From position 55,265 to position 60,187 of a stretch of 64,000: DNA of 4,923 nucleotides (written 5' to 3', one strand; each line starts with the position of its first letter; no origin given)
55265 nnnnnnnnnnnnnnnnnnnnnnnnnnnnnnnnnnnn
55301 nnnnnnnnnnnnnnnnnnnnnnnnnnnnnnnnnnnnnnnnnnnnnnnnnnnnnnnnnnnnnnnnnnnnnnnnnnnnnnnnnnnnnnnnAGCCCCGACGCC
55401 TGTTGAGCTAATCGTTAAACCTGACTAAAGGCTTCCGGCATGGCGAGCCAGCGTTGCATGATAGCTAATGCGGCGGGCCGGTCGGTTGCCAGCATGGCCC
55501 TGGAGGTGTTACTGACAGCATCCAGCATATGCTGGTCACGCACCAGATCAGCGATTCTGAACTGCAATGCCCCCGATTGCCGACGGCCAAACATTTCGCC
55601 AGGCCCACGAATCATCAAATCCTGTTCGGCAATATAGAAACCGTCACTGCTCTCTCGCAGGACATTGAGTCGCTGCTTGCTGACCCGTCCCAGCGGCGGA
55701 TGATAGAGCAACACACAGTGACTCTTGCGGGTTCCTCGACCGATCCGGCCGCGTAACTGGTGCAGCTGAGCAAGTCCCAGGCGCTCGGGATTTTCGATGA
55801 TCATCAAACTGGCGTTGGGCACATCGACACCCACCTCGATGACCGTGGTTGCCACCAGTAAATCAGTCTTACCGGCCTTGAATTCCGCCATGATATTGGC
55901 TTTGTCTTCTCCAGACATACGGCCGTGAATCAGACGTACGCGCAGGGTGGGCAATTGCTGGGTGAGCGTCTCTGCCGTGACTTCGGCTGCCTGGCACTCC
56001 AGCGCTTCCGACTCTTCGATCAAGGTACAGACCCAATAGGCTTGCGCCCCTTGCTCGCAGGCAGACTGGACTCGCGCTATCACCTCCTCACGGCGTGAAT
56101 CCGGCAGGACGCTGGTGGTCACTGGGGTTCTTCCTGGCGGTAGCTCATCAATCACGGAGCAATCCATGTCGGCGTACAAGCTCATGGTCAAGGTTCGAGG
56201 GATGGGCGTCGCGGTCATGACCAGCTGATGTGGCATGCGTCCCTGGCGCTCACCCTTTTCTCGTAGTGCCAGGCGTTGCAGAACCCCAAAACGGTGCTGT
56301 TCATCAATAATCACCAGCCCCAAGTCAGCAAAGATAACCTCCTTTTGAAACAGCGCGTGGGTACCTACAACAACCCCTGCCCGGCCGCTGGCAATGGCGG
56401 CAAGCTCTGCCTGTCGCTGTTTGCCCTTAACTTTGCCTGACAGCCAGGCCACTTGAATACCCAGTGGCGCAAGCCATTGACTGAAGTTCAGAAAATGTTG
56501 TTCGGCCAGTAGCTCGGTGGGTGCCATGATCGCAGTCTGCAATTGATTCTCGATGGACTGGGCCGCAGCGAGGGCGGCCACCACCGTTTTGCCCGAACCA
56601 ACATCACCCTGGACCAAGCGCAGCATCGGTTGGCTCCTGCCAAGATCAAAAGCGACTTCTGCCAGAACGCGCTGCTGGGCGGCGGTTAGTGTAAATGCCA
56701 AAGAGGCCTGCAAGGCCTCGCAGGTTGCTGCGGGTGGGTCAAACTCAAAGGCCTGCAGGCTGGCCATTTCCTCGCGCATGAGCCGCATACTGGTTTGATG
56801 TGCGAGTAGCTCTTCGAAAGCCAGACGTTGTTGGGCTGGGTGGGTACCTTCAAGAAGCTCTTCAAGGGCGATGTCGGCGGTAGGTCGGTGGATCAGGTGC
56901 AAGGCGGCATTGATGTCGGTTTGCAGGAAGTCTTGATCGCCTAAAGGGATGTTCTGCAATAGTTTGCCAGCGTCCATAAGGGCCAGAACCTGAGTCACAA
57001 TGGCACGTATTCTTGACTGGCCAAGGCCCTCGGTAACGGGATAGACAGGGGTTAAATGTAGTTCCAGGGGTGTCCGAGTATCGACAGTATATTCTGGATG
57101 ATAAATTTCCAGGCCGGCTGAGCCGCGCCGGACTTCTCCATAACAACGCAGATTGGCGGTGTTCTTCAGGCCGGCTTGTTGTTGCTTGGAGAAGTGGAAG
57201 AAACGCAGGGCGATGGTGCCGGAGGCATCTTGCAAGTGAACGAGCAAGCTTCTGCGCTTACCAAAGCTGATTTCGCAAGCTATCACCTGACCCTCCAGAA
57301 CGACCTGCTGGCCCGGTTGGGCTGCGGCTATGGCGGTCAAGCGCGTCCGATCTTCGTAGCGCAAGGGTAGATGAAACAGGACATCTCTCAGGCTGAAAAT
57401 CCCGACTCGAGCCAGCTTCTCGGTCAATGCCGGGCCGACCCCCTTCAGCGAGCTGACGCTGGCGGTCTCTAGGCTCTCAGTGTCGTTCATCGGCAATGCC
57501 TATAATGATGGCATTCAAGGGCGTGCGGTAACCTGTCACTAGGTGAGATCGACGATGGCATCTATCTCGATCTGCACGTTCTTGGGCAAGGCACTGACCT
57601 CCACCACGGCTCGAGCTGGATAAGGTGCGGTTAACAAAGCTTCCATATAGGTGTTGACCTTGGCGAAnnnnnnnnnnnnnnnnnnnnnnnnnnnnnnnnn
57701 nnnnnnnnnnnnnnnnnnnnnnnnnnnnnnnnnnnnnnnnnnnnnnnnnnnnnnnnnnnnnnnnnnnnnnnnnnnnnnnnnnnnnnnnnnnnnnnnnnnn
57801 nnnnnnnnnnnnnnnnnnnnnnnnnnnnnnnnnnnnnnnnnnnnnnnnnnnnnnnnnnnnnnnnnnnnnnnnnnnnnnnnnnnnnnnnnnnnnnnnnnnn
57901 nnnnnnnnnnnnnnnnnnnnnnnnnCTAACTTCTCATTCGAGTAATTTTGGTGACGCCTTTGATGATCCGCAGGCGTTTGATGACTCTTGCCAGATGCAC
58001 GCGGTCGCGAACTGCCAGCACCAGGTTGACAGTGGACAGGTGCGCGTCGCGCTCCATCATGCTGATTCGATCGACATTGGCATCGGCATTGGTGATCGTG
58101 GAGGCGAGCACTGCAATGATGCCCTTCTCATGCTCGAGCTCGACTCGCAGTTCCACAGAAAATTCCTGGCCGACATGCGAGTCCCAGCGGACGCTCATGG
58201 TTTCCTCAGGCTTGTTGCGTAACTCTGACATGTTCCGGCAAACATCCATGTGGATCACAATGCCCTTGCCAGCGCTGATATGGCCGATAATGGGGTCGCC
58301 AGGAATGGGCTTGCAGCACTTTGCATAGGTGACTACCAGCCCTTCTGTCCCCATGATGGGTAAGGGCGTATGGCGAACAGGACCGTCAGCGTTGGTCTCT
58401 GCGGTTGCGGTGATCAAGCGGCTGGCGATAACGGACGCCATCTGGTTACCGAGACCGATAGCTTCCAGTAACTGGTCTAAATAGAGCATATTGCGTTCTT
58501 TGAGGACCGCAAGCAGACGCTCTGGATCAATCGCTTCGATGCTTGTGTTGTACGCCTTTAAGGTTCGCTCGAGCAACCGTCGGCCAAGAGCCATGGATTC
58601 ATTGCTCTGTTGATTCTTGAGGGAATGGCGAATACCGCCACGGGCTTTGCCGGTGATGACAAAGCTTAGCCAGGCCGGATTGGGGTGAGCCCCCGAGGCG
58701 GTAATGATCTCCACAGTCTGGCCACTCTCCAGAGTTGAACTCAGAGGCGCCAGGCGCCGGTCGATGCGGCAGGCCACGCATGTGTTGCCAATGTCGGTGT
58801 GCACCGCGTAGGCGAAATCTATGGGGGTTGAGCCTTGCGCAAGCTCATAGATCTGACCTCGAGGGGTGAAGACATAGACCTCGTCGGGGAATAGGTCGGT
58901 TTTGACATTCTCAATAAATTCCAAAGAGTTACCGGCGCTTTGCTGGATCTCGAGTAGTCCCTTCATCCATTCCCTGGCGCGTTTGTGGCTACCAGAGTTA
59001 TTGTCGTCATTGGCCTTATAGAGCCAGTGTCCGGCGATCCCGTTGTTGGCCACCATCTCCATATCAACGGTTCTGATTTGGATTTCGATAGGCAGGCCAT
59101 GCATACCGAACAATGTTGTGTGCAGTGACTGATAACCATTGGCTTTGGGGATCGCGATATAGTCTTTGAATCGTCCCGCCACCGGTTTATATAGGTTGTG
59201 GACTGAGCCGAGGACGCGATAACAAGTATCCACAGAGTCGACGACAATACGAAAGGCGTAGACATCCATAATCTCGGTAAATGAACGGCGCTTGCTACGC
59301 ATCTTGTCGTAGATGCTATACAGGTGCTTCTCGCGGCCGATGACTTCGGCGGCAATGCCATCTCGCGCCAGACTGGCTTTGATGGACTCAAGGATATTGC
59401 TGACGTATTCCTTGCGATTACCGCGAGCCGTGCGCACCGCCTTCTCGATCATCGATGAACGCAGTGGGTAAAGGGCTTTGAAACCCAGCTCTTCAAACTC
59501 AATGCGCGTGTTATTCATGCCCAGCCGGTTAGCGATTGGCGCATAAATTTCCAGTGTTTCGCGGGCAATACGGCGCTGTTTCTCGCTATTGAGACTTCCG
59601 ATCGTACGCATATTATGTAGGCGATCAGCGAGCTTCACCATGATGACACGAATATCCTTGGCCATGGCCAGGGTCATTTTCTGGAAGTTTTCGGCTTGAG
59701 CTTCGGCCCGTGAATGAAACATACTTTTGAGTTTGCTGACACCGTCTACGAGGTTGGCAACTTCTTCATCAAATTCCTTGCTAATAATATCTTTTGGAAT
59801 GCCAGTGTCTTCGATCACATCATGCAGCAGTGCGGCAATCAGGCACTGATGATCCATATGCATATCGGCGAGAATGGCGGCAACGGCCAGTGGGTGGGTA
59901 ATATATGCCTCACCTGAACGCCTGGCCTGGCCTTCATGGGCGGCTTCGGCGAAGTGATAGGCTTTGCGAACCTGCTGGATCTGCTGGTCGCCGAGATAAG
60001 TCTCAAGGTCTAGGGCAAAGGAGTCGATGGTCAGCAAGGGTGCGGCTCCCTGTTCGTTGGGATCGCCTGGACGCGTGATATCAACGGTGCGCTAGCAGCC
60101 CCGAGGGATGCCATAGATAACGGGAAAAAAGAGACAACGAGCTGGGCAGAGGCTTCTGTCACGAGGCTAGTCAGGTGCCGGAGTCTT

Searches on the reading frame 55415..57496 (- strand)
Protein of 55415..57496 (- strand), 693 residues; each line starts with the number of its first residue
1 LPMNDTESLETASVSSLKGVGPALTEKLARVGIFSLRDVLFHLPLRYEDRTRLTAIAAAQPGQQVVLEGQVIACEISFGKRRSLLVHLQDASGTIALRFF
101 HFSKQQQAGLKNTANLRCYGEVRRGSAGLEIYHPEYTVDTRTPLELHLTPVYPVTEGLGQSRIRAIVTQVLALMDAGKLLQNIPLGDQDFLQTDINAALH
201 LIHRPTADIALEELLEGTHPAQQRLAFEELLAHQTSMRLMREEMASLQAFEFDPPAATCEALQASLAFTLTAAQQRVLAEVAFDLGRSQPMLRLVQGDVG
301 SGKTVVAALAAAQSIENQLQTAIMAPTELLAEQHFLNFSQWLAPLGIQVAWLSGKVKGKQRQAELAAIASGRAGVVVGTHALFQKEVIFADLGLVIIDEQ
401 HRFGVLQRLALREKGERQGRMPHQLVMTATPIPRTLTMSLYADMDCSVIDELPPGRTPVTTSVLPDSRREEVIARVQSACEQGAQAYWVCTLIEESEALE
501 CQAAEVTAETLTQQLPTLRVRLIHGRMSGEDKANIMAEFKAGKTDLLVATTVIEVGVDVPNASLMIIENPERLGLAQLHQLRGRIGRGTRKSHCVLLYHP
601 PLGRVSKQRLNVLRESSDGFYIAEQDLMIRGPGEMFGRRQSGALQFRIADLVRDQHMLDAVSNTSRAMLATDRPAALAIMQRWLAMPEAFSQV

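Call 72: search_protein_families(library=pfam, proteins=[window:55415-57496:-], max_evalue=0.00001)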
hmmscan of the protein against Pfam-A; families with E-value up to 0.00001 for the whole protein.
window:55415-57496:- (693 aa): 7 families
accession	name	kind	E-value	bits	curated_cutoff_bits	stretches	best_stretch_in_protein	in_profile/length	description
PF00270.35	DEAD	-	7.1e-24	84.9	26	1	274-436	4-164/167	DEAD/DEAH box helicase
PF00271.37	Helicase_C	-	4.3e-22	78.9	23.5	1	482-587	14-108/110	Helicase conserved C-terminal domain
PF17191.10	RecG_wedge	-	2.1e-17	63.6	23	1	17-172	5-160/162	RecG wedge domain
PF19833.4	RecG_dom3_C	-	1.4e-10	41.5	26.8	1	617-675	2-61/87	ATP-dependent DNA helicase RecG, domain 3, C-terminal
PF04851.21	ResIII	-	7.9e-09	36.1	22.5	1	269-431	3-162/164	Type III restriction enzyme, res subunit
PF01336.31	tRNA_anti-codon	-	3.2e-06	27.4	27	1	65-138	1-74/75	OB-fold nucleic acid binding domain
PF22590.2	Cas3-like_C_2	-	7.8e-06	26.6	27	0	503-588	14-104/106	CRISPR-associated nuclease/helicase Cas3, C-terminal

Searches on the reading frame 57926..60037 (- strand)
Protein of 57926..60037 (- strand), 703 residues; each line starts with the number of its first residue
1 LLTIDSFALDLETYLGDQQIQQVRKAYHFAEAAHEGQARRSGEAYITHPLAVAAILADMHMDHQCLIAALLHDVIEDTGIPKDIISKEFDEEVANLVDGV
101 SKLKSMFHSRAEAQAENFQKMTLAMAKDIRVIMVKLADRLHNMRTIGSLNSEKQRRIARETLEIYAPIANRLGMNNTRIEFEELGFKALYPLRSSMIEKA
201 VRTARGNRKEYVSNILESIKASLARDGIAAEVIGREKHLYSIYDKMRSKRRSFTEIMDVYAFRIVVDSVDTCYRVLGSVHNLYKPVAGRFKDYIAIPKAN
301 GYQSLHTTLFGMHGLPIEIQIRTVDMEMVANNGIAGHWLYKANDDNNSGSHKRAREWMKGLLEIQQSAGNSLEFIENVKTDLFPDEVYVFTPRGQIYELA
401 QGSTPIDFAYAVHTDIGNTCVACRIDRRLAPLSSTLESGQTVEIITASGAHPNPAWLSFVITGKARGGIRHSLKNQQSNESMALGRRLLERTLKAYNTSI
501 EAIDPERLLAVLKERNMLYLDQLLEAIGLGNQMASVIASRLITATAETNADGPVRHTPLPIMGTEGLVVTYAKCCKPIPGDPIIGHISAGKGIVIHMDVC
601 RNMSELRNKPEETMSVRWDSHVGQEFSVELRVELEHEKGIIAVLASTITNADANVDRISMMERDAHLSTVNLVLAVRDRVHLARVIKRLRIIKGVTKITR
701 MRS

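Call 72: search_protein_families(library=pfam, proteins=[window:57926-60037:-], max_evalue=0.00001)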
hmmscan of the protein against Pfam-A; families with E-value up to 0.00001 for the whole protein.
window:57926-60037:- (703 aa): 6 families
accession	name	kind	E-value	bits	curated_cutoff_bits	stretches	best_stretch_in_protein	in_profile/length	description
PF13328.12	HD_4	-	7.9e-51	172.3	27.2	1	26-174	1-155/156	HD domain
PF04607.23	RelA_SpoT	-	2.8e-41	140.8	27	1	234-344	1-112/113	Region found in RelA / SpoT proteins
PF02824.27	TGS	-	3.8e-19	68.9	22.2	1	387-446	1-60/60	TGS domain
PF13291.12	ACT_4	-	9.2e-15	55.5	27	1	624-700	3-80/80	ACT domain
PF01966.28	HD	-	2.1e-13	51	22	1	45-143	1-116/116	HD domain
PF19296.4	RelA_AH_RIS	-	6.5e-13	49.6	23.8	1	458-548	2-89/185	RelA/SpoT, AH and RIS domains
